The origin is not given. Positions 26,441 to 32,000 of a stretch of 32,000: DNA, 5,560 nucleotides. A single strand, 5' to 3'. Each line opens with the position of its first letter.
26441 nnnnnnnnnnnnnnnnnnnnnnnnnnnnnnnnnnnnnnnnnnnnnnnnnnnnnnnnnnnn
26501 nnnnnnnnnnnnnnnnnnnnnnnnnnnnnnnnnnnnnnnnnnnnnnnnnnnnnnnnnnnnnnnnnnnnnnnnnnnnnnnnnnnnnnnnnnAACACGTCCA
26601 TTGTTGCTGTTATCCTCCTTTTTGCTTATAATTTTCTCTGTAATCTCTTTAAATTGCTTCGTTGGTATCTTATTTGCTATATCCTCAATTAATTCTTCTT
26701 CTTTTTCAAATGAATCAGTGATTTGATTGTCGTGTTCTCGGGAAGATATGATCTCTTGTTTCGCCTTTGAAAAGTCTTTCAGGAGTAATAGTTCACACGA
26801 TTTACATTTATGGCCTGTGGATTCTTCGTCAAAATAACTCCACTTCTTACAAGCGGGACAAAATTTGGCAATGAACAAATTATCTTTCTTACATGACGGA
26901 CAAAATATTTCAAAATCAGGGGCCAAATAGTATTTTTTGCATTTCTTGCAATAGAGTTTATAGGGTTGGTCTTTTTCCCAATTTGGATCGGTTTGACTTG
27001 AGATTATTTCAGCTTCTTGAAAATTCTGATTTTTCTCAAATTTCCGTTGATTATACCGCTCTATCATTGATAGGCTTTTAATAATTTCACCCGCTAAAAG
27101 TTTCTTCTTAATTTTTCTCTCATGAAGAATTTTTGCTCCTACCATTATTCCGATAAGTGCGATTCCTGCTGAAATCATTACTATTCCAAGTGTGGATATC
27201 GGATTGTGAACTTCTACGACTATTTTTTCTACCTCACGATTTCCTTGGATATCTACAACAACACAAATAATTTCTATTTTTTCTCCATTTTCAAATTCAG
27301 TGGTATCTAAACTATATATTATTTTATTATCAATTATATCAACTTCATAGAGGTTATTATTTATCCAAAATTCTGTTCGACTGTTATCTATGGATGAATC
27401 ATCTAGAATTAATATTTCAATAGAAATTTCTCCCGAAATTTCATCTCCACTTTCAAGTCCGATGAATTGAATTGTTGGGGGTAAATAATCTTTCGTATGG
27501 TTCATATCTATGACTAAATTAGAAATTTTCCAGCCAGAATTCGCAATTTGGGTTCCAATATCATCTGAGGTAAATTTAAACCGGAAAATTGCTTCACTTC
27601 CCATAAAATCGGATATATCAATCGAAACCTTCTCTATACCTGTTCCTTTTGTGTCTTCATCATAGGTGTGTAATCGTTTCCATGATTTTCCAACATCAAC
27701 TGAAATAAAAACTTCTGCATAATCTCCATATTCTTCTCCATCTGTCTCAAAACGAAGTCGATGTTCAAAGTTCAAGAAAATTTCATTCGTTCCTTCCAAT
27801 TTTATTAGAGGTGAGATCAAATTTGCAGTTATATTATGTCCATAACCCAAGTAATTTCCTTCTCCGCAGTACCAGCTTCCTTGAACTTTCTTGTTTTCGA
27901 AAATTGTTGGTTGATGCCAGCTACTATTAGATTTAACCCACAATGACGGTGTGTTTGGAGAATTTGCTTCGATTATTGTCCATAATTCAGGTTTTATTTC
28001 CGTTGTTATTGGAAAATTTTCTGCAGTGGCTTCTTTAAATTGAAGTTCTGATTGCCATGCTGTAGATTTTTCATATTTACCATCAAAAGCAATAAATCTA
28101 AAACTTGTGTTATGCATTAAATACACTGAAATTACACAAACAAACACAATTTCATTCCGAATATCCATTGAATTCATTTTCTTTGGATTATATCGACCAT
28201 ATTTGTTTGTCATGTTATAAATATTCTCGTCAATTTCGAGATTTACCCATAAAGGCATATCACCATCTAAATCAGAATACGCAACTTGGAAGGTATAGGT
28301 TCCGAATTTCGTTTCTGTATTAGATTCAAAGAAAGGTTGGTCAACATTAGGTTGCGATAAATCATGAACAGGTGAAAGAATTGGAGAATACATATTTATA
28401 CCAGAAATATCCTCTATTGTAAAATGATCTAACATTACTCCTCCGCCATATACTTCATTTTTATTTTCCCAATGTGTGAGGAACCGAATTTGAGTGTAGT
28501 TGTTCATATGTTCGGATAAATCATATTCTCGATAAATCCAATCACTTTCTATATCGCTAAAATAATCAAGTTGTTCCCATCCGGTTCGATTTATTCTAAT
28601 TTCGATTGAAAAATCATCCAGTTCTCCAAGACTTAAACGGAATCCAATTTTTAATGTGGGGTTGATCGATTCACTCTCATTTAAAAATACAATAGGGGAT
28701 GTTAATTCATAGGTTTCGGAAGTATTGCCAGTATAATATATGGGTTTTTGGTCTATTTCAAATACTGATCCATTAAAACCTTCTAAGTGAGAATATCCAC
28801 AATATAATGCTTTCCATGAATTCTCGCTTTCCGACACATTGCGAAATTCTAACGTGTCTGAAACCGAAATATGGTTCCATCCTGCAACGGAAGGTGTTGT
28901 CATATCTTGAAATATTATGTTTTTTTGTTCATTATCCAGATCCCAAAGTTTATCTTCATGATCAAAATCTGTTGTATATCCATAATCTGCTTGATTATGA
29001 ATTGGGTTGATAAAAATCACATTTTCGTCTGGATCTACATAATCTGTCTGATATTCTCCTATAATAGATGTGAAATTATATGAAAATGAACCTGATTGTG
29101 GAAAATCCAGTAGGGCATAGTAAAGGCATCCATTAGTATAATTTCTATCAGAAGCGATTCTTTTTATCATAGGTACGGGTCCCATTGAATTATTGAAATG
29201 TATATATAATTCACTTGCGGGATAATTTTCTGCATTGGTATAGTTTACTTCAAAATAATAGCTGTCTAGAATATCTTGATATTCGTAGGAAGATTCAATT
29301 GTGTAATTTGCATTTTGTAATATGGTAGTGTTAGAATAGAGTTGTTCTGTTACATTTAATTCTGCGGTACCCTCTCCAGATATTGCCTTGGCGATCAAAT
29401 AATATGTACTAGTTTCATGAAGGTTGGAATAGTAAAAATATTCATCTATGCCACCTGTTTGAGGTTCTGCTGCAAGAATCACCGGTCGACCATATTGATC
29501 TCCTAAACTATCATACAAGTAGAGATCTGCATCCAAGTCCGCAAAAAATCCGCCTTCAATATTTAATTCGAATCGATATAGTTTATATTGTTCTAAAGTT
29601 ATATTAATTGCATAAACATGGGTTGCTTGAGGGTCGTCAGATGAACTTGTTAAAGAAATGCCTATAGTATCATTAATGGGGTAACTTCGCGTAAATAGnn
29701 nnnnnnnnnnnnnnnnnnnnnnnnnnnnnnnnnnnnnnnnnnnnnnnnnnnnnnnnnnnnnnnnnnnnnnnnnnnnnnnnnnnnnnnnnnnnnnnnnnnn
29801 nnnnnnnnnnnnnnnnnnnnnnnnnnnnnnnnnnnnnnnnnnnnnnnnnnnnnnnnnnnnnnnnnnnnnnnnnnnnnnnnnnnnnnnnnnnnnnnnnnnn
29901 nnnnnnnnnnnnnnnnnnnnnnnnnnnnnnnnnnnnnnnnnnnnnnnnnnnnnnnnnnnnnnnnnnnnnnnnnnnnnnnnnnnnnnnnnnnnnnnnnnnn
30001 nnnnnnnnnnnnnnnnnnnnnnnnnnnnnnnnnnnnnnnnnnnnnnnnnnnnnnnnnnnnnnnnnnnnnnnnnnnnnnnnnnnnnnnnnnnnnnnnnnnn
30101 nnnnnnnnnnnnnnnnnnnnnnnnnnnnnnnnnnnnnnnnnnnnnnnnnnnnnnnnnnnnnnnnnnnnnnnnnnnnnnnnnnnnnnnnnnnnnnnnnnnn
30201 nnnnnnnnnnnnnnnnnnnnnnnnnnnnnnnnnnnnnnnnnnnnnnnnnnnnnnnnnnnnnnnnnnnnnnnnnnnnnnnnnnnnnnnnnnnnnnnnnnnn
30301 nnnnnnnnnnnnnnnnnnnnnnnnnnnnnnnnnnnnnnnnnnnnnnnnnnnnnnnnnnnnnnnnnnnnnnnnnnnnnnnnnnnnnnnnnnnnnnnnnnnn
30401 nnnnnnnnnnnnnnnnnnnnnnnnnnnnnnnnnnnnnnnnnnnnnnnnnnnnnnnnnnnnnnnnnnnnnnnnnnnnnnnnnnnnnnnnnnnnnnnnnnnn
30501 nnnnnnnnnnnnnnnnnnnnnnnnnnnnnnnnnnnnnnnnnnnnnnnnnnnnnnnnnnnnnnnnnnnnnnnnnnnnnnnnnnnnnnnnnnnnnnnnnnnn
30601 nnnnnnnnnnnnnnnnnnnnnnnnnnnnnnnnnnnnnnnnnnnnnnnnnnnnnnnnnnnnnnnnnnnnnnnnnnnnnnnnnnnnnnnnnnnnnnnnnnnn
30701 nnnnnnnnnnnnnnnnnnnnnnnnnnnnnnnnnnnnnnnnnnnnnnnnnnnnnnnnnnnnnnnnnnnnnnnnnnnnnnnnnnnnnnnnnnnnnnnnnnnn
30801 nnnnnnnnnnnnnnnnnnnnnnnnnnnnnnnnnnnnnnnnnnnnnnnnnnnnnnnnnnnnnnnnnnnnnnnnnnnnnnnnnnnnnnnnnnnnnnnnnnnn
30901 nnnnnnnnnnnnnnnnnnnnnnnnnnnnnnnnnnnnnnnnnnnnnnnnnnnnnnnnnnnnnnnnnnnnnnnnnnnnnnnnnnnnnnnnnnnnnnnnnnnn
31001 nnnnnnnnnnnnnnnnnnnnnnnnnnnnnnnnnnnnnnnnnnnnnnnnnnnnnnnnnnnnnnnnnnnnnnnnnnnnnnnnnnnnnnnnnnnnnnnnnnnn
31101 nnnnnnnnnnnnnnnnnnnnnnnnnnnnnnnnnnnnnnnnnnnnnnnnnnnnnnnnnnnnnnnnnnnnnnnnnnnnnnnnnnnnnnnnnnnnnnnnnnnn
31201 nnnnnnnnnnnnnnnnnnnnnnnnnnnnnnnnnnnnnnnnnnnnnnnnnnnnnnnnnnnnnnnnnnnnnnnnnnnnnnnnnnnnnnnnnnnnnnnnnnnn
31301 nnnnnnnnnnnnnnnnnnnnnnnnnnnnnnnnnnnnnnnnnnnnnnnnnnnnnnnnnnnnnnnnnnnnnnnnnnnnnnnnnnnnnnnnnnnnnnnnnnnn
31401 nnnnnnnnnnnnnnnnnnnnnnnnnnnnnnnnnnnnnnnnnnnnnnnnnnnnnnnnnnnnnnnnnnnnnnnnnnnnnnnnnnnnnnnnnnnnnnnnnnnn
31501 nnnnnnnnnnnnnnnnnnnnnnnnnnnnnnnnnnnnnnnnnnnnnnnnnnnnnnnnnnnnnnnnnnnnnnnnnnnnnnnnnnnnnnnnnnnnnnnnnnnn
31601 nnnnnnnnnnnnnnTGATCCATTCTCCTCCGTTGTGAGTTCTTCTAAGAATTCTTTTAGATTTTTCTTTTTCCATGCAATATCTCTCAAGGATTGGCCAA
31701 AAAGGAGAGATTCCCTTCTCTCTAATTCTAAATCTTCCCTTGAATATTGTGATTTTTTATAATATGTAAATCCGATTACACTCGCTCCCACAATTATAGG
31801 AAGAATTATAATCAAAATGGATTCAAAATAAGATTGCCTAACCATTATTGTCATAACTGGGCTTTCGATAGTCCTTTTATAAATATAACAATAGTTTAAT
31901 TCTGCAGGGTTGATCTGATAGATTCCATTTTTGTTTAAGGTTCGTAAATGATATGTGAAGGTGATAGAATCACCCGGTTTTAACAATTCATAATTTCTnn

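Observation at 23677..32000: Translationally coupled cassette: surface beta-sandwich protein, then a ~1675-aa bitopic S8 protease, then a double-FtsX (MacB-type) permease with no ATPase in view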

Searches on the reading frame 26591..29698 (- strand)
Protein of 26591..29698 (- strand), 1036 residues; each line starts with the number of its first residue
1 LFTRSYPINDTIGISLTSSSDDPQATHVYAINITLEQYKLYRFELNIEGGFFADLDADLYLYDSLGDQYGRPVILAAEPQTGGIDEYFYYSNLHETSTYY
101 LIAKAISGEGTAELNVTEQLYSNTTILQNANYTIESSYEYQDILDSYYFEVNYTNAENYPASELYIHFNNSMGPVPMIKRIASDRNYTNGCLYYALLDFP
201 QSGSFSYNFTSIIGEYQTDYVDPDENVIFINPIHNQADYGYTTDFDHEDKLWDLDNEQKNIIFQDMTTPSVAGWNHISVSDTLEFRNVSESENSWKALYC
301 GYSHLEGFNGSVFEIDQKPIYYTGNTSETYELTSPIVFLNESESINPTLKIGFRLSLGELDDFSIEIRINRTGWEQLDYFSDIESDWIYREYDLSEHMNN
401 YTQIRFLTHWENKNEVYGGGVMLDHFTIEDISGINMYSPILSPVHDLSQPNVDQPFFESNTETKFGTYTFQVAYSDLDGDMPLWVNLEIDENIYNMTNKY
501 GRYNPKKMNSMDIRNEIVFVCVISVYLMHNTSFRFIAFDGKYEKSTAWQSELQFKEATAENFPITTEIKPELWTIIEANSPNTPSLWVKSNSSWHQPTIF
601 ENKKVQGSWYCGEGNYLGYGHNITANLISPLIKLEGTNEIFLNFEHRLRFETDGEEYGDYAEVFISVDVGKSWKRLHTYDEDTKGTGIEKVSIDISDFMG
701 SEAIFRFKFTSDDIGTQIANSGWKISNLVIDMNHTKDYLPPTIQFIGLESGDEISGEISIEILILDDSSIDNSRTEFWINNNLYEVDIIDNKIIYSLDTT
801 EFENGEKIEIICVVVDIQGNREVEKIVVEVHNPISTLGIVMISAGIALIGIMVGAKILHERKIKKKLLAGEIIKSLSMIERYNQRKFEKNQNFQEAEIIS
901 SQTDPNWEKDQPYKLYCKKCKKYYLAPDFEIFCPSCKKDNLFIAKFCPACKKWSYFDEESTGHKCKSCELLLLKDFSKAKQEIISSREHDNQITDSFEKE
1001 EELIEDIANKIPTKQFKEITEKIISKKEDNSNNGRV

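Call 78: search_protein_representatives(protein=window:26591-29698:-)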
Query: 1036 residues. Proteins with E-value up to 0.001 (for the whole library): 188; up to 1e-10: 62; up to 1e-30: 25. The best 150 are listed.
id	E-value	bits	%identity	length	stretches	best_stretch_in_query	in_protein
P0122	0.0e+00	1985.5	82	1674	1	1-1036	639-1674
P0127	2.0e-249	847.2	40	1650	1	3-1028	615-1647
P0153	1.9e-216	737.9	38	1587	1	4-1031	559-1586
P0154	5.0e-200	683.6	37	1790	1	3-1021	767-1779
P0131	3.2e-179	614.7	35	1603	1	5-996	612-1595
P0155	2.6e-151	522.3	35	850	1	191-1029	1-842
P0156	4.4e-134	465.3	31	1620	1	5-984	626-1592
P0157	1.0e-116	407.8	35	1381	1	9-744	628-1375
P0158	3.1e-89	316.8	31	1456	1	9-974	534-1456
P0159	3.1e-86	306.9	31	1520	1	4-974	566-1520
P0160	3.6e-73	263.6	29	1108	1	4-1001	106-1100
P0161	5.9e-71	256.3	41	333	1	679-983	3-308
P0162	4.6e-66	240.1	29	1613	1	3-1004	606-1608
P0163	4.8e-65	236.7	28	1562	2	313-977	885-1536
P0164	1.5e-63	231.8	31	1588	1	15-998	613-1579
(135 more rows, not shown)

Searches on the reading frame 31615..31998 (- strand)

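Call 8: search_protein_families(library=pfam, proteins=[window:31615-31998:-], max_evalue=0.1)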
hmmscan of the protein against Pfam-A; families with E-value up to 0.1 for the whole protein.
window:31615-31998:- (128 aa): 2 families
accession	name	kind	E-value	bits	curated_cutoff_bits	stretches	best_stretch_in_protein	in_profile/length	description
PF06398.17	Pex24p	-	0.01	15.4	26.8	1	48-123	49-112/358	Integral peroxisomal membrane peroxin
PF05753.20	TRAP_beta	-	0.019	14.8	22.4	1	3-38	77-111/178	Translocon-associated protein beta (TRAPB)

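Call 9: search_protein_families(library=ncbifam, proteins=[window:31615-31998:-], max_evalue=0.1)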
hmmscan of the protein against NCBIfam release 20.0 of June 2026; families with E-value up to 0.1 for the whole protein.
window:31615-31998:- (128 aa): 0 families
